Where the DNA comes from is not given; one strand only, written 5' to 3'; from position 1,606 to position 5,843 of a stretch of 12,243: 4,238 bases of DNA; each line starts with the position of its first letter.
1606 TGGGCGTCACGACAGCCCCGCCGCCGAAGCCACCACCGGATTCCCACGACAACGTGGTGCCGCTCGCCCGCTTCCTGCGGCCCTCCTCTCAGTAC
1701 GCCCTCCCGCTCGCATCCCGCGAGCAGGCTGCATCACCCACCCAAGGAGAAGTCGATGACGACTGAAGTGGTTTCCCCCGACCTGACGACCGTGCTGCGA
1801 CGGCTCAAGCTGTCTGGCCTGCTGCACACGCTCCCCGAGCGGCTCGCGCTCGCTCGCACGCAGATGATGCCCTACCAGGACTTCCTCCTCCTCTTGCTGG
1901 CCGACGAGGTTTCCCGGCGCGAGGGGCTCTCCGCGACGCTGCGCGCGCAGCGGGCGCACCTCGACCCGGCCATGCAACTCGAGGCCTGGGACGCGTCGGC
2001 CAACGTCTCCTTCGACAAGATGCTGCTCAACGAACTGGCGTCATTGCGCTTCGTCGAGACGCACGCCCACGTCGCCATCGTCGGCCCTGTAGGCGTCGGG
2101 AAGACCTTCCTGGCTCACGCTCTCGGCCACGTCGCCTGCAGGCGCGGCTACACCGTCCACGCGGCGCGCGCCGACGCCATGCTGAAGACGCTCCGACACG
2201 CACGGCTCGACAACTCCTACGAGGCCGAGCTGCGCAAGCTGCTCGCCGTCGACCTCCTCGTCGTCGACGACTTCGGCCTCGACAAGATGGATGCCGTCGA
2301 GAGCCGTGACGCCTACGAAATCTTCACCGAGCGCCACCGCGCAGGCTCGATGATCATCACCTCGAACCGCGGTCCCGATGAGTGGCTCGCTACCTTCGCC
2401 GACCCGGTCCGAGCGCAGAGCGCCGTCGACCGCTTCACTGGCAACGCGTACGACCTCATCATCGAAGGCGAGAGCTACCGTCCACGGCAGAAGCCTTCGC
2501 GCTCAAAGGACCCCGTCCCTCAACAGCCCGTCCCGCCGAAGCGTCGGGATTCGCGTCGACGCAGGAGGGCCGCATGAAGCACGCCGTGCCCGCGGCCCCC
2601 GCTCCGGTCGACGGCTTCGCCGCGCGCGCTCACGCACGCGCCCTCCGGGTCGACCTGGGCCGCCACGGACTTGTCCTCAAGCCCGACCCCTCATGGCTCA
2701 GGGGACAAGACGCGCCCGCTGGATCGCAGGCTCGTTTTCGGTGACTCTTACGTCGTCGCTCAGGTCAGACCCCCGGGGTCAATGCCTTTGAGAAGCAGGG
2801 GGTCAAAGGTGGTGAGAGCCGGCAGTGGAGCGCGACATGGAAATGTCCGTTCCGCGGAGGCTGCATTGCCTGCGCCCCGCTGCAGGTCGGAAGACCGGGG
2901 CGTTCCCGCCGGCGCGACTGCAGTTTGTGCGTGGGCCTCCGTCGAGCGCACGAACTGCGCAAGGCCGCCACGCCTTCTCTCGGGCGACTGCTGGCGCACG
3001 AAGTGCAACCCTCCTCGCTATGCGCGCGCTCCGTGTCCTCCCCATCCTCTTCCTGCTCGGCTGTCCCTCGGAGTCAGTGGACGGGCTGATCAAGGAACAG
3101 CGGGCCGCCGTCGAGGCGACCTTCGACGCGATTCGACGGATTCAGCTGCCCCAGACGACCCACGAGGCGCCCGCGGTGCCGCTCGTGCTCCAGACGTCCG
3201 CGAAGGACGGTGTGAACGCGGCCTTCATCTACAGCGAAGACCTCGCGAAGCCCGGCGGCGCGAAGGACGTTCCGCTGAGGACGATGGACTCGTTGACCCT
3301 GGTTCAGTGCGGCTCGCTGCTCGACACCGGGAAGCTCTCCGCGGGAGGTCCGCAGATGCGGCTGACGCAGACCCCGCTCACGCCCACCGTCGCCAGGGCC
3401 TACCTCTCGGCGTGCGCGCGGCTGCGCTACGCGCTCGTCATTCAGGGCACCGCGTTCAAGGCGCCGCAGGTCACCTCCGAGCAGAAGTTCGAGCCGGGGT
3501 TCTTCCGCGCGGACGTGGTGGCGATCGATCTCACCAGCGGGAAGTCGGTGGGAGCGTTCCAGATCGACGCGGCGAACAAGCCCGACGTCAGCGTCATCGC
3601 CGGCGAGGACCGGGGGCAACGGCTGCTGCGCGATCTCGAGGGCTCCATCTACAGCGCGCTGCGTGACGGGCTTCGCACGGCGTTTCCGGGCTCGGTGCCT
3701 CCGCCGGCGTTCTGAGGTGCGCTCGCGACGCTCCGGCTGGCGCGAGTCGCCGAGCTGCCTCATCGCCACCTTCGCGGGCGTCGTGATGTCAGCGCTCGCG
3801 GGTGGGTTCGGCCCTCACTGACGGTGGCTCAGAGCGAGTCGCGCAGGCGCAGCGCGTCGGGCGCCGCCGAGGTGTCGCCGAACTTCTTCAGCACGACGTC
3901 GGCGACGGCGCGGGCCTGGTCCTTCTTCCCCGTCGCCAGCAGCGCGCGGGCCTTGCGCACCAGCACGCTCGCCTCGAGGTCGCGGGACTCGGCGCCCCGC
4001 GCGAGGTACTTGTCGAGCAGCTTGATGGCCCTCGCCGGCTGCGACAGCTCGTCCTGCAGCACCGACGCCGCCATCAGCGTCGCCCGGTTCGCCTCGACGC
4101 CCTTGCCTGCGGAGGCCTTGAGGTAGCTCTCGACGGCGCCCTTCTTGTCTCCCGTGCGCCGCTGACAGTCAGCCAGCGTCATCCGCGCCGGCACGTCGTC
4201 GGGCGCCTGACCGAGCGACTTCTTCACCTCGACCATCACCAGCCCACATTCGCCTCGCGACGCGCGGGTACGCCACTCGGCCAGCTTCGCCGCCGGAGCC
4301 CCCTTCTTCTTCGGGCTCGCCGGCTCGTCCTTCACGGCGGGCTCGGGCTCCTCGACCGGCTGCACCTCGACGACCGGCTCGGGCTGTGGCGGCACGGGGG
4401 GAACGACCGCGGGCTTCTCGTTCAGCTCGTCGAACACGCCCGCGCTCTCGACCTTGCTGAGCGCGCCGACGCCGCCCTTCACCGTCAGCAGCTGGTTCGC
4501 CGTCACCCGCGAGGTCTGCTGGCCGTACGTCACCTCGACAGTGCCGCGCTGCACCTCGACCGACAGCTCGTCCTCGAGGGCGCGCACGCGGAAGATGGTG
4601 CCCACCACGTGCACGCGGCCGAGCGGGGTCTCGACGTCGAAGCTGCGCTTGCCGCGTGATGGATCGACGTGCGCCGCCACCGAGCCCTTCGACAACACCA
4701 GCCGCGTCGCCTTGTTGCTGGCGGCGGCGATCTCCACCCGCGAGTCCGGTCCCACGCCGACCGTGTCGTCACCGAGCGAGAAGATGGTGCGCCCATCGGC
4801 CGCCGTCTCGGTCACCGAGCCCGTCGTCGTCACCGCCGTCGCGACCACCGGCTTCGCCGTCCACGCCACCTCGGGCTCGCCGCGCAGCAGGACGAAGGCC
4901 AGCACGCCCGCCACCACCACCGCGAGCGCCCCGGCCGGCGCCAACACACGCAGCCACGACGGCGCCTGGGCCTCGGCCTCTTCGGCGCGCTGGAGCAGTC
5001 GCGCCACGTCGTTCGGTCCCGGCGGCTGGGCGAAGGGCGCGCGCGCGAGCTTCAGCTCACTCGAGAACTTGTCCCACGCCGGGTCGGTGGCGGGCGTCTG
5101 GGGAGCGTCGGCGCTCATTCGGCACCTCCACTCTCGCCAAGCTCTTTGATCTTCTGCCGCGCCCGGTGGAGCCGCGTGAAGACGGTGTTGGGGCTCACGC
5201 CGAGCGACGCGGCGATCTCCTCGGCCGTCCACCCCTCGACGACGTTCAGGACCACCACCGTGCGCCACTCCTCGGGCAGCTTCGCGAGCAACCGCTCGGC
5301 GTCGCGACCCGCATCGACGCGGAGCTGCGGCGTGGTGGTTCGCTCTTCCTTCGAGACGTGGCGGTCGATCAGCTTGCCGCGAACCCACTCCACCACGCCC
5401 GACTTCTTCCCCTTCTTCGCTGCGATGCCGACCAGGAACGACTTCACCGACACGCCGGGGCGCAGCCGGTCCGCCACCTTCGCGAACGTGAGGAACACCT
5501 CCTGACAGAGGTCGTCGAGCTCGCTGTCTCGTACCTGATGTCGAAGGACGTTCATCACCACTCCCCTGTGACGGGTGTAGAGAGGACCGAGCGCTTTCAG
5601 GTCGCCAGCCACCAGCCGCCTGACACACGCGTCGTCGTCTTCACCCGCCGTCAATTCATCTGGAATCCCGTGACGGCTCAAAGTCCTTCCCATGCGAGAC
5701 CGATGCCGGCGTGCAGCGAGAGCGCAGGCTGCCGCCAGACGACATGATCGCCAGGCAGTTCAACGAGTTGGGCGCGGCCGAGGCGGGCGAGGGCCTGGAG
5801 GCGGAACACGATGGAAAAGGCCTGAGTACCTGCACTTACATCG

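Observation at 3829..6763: ECF sigma / FecR-TPR anti-sigma operon led by a beta-barrel-like exported protein: possible non-TonB cell-surface signalling unit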

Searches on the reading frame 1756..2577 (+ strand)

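Call 76: search_protein_families(library=pfam, proteins=[window:1756-2577:+], max_evalue=0.01)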
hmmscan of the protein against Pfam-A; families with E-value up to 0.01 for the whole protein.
window:1756-2577:+ (273 aa): 5 families
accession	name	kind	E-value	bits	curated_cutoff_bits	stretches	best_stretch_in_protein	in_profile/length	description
PF01695.23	IstB_IS21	-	4.9e-51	174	24.1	1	13-246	2-235/238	IstB-like ATP binding protein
PF00308.24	Bac_DnaA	-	7.8e-07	29.9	23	1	106-219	37-152/162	Bacterial DnaA ATPAse domain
PF20720.3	nSTAND3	-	9e-05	22.7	27.2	1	97-137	11-51/155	Novel STAND NTPase 3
PF13191.12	AAA_16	-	0.00057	20.9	32.6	1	104-156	25-88/167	AAA ATPase domain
PF13401.12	AAA_22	-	0.0045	17.7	27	0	102-130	4-32/130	AAA domain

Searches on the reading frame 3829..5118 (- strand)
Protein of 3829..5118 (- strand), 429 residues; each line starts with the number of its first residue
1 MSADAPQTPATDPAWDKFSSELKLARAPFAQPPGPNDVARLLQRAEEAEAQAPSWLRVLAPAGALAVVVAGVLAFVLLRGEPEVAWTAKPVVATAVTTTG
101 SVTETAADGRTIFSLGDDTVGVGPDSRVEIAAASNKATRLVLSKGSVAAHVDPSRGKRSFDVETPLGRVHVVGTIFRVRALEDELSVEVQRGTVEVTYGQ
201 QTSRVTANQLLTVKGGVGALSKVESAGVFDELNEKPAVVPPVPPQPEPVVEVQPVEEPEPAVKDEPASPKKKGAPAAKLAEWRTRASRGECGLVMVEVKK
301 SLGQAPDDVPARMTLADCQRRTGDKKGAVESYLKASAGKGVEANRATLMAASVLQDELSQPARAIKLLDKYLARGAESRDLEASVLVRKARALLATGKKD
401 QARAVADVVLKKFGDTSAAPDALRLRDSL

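Call 5: search_protein_families(library=pfam, proteins=[window:3829-5118:-], max_evalue=0.1)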
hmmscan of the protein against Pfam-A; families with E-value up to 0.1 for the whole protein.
window:3829-5118:- (429 aa): 10 families
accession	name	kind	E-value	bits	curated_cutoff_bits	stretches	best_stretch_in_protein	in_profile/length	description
PF04773.18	FecR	-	3.3e-12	47.1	24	1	104-195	4-97/97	FecR protein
PF14559.12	TPR_19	-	6.8e-07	30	25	2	360-418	6-60/68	Tetratricopeptide repeat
PF13174.12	TPR_6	-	1.3e-05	25.9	26.3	1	385-415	2-32/33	Tetratricopeptide repeat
PF13432.12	TPR_16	-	0.00012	22.9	32.7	1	357-412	9-60/65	Tetratricopeptide repeat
PF07719.23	TPR_2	-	0.001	19.4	27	0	313-335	5-27/34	Tetratricopeptide repeat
PF13181.12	TPR_8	-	0.0029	18.1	25.7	0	311-335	3-27/34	Tetratricopeptide repeat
PF13428.12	TPR_14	-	0.0036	18.3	23.5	0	386-417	4-35/44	Tetratricopeptide repeat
PF12895.13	ANAPC3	-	0.025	15.3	27.2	0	305-370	19-81/82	Anaphase-promoting complex, cyclosome, subunit 3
PF13424.12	TPR_12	-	0.029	15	30.1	0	350-405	9-67/77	Tetratricopeptide repeat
PF14561.12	TPR_20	-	0.034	14.9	25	1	297-348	10-64/90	Tetratricopeptide repeat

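Call 6: search_protein_families(library=ncbifam, proteins=[window:3829-5118:-], max_evalue=0.1)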
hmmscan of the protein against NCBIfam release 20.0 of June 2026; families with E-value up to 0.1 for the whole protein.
window:3829-5118:- (429 aa): 8 families
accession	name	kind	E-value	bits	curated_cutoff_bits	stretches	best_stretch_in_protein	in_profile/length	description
NF007296.1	PRK09774.1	equivalog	2.5e-06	26.9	385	1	122-208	127-215/313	ferric citrate uptake sigma factor regulator FecR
TIGR02917.1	PEP_TPR_lipo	equivalog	3.1e-06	25.4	312.2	1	289-404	36-146/899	XrtA/PEP-CTERM system TPR-repeat protein PrsT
NF047849.1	Lsa33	exception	6.4e-05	22.3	420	1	132-202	99-170/310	surface adhesin Lsa33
NF052415.1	T3SS_chap_SctY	equivalog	0.00035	21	70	1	355-408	50-102/106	type III secretion apparatus assembly chaperone SctY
NF008755.0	PRK11788.1-3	equivalog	0.01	15.2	430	1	295-406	200-305/388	lipopolysaccharide assembly protein LapB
NF004371.0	PRK05740.1-1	equivalog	0.019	15.1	109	1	64-119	21-74/126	preprotein translocase subunit SecE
NF033165.1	lipo_LipL45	exception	0.059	12.4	350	1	120-197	91-174/391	lipoprotein LipL45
TIGR02795.1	tol_pal_ybgF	equivalog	0.061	13.9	90.1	0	383-422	76-115/119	tol-pal system protein YbgF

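Call 72: find_homologous_proteins(query=window:3829-5118:-)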
Query window:3829-5118:- (429 aa): 41 proteins with E <= 0.001 among 8000 candidates.
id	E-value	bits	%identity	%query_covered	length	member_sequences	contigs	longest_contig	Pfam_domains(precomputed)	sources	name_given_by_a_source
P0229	1.1e-266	903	100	100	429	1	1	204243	PF14559.13,PF04773.19,PF13174.13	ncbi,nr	ncbi:MAG: FecR domain-containing protein [Myxococcaceae bacterium]|nr:FecR domain-containing protein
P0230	3.7e-249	845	93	100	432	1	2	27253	PF14559.13,PF04773.19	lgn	-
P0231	5.0e-237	805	89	100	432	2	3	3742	PF14559.13,PF04773.19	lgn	-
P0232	5.4e-236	802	88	100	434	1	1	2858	PF14559.13,PF04773.19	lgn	-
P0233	5.5e-204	696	76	100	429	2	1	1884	PF14559.13,PF04773.19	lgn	-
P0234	1.8e-193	662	76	100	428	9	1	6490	PF14559.13,PF04773.19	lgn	-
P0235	1.8e-192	658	73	100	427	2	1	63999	PF14559.13,PF04773.19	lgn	-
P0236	9.7e-192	656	73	100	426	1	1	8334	PF14559.13,PF04773.19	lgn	-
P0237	1.1e-191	656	72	99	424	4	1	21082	PF14559.13,PF04773.19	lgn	-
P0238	3.2e-190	651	73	100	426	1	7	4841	PF14559.13,PF04773.19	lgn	-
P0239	1.1e-189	649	71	99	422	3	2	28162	PF14559.13,PF04773.19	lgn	-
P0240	1.5e-189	649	74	99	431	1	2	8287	PF04773.19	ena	-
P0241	4.3e-189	647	72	100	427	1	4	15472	PF14559.13,PF04773.19,PF13174.13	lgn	-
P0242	6.0e-189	647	73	99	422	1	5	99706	PF14559.13,PF04773.19,PF13428.13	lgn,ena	-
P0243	9.9e-189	646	72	100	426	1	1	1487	PF14559.13,PF04773.19,PF13174.13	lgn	-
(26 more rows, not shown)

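Call 75: find_encoding_contigs(protein=P0229, flank=10000, max_places=1)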
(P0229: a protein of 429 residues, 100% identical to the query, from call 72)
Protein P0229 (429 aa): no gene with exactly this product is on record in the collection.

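Call 82: predict_structure(alignment_id=A6)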
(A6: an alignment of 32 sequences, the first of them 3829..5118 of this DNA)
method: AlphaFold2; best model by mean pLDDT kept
length: 429 residues; sequences in the alignment: 32
mean_pLDDT: 80.4   pTM: 0.40
mean pLDDT of the five models: 80.4, 79.9, 79.2, 78.6, 78.4
residues with pLDDT >= 90: 195; 70-90: 137; 50-70: 49; < 50: 48
segments of 3 or more residues with pLDDT < 50: 1-9, 236-271
pLDDT, mean of each block of 10 residues (from residue 1): 45 76 76 70 71 53 60 61 79 87 89 90 94 89 94 76 93 89 91 90 91 89 75 56 39 36 36 70 88 91 89 94 94 92 94 94 96 91 96 94 95 94 91
secondary structure, 60 per line:
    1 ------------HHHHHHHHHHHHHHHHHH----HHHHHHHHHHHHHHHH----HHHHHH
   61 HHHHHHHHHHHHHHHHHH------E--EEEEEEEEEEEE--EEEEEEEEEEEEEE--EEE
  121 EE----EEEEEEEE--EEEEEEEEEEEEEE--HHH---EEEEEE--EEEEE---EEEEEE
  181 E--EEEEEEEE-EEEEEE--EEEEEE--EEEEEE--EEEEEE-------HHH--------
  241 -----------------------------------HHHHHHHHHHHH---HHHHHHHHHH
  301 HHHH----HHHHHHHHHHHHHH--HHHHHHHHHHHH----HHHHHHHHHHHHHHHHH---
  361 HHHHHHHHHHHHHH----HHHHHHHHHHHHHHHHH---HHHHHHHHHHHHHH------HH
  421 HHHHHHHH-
elements in order: H13-30 H35-50 H55-78 E88-99 E102-115 E118-122 E127-134 E137-150 E159-164 E167-171 E175-181 E184-191 E193-198 E201-206 E209-214 E217-222 H276-287 H291-304 H309-322 H325-336 H341-357 H361-374 H379-395 H399-412 H419-428

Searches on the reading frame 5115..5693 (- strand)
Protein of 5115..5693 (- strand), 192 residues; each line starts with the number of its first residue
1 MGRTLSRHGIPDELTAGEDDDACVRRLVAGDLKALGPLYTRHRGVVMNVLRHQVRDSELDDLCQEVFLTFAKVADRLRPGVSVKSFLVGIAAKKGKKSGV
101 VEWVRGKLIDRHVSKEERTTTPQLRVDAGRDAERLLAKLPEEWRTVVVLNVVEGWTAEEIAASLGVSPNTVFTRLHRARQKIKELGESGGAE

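Call 5: search_protein_families(library=pfam, proteins=[window:5115-5693:-], max_evalue=0.1)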
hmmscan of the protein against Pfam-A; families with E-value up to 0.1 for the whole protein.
window:5115-5693:- (192 aa): 17 families
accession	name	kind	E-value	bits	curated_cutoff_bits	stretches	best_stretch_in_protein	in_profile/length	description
PF08281.18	Sigma70_r4_2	-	7.9e-17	61.1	25.7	1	133-182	5-54/54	Sigma-70, region 4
PF04545.22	Sigma70_r4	-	4.5e-10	39.3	24.1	1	135-184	1-50/50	Sigma-70, region 4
PF04542.20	Sigma70_r2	-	1.2e-08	35.1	24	1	38-91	1-57/71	Sigma-70 region 2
PF07638.17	Sigma70_ECF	-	5.8e-08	33.3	21.1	1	102-183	102-180/185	ECF sigma factor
PF13384.12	HTH_23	-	2.2e-06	27.7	24.6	1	141-178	4-41/50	Homeodomain-like domain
PF13551.12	HTH_29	-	0.00015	22.2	28.1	1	147-180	4-38/64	Winged helix-turn helix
PF04967.18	HTH_10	-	0.00069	19.8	23.1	1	156-182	25-51/53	HTH DNA binding domain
PF00196.25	GerE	-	0.00085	19.3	23.5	1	150-183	13-46/57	Bacterial regulatory proteins, luxR family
PF13556.12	HTH_30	-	0.0011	19.2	27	1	153-180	11-38/59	PucR C-terminal helix-turn-helix domain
PF13542.12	HTH_Tnp_ISL3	-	0.004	17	27.4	1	142-178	15-50/51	Helix-turn-helix domain of transposase family ISL3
PF13936.12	HTH_38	-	0.0047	17.1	27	1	157-177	23-43/44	Helix-turn-helix domain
PF15978.11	TnsD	-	0.048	13.1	32.4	1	116-179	171-224/355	Tn7-like transposition protein D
PF22233.2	PhyR_sigma-like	-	0.055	13.7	27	0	146-183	11-48/50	Response regulator PhyR, sigma-like domain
PF12840.13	HTH_20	-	0.057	13.8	27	0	153-171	17-35/51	Helix-turn-helix domain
PF13404.12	HTH_AsnC-type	-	0.069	13.4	27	0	158-177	21-40/42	AsnC-type helix-turn-helix domain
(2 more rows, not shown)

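Call 6: search_protein_families(library=ncbifam, proteins=[window:5115-5693:-], max_evalue=0.1)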
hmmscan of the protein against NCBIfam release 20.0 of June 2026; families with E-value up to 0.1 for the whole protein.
window:5115-5693:- (192 aa): 94 families (the best 25 are shown)
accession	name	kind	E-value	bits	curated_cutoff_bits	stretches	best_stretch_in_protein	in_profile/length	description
TIGR02937.1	sigma70-ECF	superfamily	1e-18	67.5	42.9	1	34-184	2-163/165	sigma-70 family RNA polymerase sigma factor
NF009166.1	PRK12513.1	equivalog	1.9e-18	66.9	206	1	16-184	5-184/193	RNA polymerase sigma factor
NF008888.0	PRK11922.1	equivalog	1.6e-17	63.9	204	1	16-184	13-194/231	RNA polymerase sigma factor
NF009168.0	PRK12515.1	subfamily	3.6e-17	62.5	236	1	18-190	7-183/189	RNA polymerase sigma factor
NF009171.0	PRK12518.1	equivalog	8.6e-17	61.6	208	1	16-189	10-187/191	RNA polymerase sigma factor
NF007230.0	PRK09648.1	subfamily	1e-16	61.2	209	1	19-186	12-189/195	RNA polymerase sigma factor ShbA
NF007225.0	PRK09643.1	equivalog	9.3e-16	58.1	190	1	19-185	13-181/204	RNA polymerase sigma factor SigM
NF009170.0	PRK12517.1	subfamily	5.6e-15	55.3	197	1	60-187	51-177/188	RNA polymerase sigma factor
TIGR02985.1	Sig70_bacteroi1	subfamily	5.8e-15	55.9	126.4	1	37-184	5-160/162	RNA polymerase sigma-70 factor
TIGR02983.1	SigE-fam_strep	subfamily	1.5e-13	51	141.55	1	42-185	15-157/162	SigE family RNA polymerase sigma factor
NF009172.0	PRK12519.1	subfamily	2e-13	50.3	222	1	17-185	13-188/194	RNA polymerase sigma factor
NF058625.1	sigma_PG0214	equivalog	2.1e-13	50.4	130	1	50-184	22-159/170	GFO_1088 family ECF-type sigma factor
TIGR02959.1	SigZ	equivalog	3.2e-13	49.9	168.65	1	42-185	4-147/170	RNA polymerase sigma factor SigZ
NF007215.0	PRK09637.1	equivalog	5.7e-12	46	212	1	39-185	7-153/181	RNA polymerase sigma factor SigZ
NF004113.0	PRK05602.1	equivalog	6.5e-12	45.5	208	1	16-184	28-199/211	RNA polymerase sigma factor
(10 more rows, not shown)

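Call 15: find_homologous_proteins(query=window:5115-5693:-)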
Query window:5115-5693:- (192 aa): 44 proteins with E <= 0.001 among 636 candidates.
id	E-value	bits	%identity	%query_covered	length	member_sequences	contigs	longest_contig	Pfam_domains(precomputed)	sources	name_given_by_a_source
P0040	1.9e-108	378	91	99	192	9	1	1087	PF13384.13,PF07638.18,PF04545.23,PF04542.21,PF08281.19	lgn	-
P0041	3.9e-102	358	86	97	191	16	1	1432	PF13384.13,PF07638.18,PF04545.23,PF04542.21,PF08281.19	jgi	jgi:RNA polymerase sigma factor (sigma-70 family)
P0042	3.7e-100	351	90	92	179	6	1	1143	PF13384.13,PF07638.18,PF04545.23,PF04542.21,PF08281.19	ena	-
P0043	2.2e-99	349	86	97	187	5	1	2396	PF13384.13,PF07638.18,PF04545.23,PF04542.21,PF08281.19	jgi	-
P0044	3.2e-99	348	84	97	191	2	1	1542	PF13384.13,PF07638.18,PF04545.23,PF04542.21,PF08281.19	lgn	-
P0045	7.6e-99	347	84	96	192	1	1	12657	PF13384.13,PF07638.18,PF04545.23,PF04542.21,PF08281.19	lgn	-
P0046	1.8e-96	339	84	97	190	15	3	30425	PF13384.13,PF07638.18,PF04545.23,PF04542.21,PF08281.19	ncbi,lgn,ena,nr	ncbi:MAG: sigma-70 family RNA polymerase sigma factor [Myxococcaceae bacterium]|nr:sigma-70 family R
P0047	4.5e-96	338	81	97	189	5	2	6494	PF13384.13,PF07638.18,PF04545.23,PF04542.21,PF08281.19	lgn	-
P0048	3.7e-80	286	92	75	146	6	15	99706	PF13384.13,PF07638.18,PF04545.23,PF04542.21,PF08281.19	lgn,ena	-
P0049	3.2e-79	283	92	75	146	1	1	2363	PF13384.13,PF07638.18,PF04545.23,PF04542.21,PF08281.19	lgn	-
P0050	4.7e-79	283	92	75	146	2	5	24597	PF13384.13,PF07638.18,PF04545.23,PF04542.21,PF08281.19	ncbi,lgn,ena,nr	ncbi:MAG: sigma-70 family RNA polymerase sigma factor [Archangiaceae bacterium]|nr:sigma-70 family R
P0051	1.8e-73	264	85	76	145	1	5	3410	PF13384.13,PF07638.18,PF04545.23,PF08281.19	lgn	-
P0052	2.5e-72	261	84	73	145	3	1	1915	PF13384.13,PF07638.18,PF04545.23,PF08281.19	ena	-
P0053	4.3e-65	237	79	73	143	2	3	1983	PF13384.13,PF07638.18,PF04545.23,PF08281.19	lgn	-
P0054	6.4e-65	237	79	73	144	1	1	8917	PF07638.18,PF04545.23,PF04542.21,PF08281.19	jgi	jgi:RNA polymerase sigma-70 factor, ECF subfamily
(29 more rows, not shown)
